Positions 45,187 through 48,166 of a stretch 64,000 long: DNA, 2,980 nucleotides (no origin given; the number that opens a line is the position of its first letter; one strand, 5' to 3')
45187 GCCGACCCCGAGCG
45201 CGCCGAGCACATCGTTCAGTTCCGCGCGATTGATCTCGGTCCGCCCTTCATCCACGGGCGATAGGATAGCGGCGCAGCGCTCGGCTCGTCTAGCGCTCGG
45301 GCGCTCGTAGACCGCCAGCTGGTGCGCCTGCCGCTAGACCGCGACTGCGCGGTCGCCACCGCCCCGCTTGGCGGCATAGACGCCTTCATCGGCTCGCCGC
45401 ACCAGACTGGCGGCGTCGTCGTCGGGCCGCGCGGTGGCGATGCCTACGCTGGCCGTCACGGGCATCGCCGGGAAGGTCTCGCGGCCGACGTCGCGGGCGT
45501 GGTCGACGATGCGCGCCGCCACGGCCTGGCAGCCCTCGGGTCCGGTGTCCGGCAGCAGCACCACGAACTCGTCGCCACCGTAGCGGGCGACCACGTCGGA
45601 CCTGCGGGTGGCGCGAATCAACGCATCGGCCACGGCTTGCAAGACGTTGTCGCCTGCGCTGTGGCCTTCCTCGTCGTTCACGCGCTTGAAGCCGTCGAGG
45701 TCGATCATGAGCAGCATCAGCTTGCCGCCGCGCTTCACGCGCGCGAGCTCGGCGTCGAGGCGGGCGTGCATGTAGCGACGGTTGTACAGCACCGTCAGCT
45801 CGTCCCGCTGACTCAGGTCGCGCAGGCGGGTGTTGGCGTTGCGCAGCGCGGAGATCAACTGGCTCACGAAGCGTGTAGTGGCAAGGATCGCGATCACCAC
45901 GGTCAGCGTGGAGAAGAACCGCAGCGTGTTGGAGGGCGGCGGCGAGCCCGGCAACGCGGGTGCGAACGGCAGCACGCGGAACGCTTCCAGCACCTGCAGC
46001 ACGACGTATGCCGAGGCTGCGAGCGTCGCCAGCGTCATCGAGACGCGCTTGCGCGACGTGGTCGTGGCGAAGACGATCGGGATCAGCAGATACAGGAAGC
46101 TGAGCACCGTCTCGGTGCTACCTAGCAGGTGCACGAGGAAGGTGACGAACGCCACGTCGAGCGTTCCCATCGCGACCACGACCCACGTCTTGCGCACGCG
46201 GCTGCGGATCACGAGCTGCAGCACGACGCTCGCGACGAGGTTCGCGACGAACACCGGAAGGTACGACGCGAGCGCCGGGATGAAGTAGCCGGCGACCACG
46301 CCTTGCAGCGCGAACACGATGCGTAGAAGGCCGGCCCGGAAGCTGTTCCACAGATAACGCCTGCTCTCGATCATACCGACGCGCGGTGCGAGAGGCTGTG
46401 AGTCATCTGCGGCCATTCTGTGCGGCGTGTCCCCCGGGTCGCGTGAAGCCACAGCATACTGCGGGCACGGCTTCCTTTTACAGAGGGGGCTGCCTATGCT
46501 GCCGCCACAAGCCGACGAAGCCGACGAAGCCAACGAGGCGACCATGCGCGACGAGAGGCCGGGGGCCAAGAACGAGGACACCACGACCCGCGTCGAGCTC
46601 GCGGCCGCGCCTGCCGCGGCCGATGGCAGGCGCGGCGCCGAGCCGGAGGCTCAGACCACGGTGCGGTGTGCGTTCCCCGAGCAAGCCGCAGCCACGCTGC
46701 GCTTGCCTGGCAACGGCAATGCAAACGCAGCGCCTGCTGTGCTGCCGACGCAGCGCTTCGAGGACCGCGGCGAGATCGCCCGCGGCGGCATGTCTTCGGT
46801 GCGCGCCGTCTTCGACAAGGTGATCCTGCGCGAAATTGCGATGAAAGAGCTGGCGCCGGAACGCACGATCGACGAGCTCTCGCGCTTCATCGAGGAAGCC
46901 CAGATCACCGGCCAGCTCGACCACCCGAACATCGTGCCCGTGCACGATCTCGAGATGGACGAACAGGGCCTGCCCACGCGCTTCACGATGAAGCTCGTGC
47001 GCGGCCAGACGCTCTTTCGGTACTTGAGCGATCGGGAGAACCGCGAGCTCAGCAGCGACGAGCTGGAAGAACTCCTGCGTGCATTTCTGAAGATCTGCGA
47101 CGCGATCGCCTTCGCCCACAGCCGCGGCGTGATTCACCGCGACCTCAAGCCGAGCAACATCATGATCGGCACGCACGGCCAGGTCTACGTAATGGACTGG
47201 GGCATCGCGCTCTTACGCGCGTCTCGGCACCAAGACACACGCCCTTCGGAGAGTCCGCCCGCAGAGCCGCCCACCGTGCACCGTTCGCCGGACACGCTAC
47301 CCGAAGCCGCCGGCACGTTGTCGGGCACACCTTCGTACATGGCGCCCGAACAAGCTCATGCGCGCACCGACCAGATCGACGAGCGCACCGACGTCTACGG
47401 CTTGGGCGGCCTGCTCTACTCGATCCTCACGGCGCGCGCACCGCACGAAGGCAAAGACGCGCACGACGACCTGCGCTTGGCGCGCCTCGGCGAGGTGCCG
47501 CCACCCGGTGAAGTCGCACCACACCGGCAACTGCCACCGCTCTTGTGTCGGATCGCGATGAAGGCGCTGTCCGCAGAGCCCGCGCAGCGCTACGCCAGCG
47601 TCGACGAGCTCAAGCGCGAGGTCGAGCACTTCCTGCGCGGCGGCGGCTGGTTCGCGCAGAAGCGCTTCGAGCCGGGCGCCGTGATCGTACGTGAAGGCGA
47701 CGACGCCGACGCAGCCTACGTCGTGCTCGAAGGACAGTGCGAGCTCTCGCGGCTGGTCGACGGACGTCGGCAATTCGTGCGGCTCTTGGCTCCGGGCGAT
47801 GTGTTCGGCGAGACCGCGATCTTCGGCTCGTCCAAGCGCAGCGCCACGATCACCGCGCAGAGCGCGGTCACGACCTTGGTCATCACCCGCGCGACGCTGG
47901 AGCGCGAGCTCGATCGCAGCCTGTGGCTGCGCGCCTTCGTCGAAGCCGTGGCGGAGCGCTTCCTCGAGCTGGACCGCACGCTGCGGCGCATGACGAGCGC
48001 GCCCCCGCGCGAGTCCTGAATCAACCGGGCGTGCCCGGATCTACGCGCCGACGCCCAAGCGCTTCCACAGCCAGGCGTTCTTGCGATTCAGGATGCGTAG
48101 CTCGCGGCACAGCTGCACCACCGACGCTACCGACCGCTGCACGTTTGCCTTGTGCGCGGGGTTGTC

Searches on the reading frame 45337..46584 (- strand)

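Call 84: search_protein_families(library=pfam, proteins=[window:45337-46584:-], max_evalue=0.001)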
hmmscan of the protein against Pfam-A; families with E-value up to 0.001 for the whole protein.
window:45337-46584:- (416 aa): 3 families
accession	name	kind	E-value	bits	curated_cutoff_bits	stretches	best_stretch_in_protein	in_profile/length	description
PF00990.26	GGDEF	-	1.7e-42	145.3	23.8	1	259-411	2-160/161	Diguanylate cyclase, GGDEF domain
PF25323.1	6TM_PilS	-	1.4e-07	31.8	27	1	116-248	57-183/189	PilS-like transmembrane domain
PF17853.6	GGDEF_2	-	0.00012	22.7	24.5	1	308-388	31-101/116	GGDEF-like domain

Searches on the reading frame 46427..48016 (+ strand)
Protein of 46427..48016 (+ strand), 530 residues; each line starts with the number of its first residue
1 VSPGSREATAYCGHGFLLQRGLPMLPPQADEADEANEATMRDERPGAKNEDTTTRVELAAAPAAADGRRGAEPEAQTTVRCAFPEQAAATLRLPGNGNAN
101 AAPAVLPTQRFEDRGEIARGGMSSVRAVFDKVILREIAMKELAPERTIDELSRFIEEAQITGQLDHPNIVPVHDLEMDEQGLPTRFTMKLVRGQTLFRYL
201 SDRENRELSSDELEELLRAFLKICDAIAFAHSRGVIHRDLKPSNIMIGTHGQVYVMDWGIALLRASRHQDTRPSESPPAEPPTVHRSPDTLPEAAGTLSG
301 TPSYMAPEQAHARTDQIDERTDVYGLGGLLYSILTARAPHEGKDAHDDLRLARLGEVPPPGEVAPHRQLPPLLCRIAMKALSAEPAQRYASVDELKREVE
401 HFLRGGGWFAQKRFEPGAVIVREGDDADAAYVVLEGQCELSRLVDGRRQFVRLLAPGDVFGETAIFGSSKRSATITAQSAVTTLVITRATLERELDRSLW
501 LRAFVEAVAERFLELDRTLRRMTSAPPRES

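Call 84: search_protein_families(library=pfam, proteins=[window:46427-48016:+], max_evalue=0.001)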
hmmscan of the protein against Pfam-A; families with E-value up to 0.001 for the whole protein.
window:46427-48016:+ (530 aa): 4 families
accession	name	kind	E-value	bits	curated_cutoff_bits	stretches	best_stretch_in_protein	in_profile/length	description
PF00069.31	Pkinase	-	6.8e-34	117.9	31.7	1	112-350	2-207/263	Protein kinase domain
PF00027.35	cNMP_binding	-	1.4e-22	79.9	27.5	1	412-497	2-88/89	Cyclic nucleotide-binding domain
PF07714.23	PK_Tyr_Ser-Thr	-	2.9e-20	73.1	23.1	1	135-265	29-153/258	Protein tyrosine and serine/threonine kinase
PF01636.29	APH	-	4.7e-06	27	23.2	1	195-261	126-197/239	Phosphotransferase enzyme family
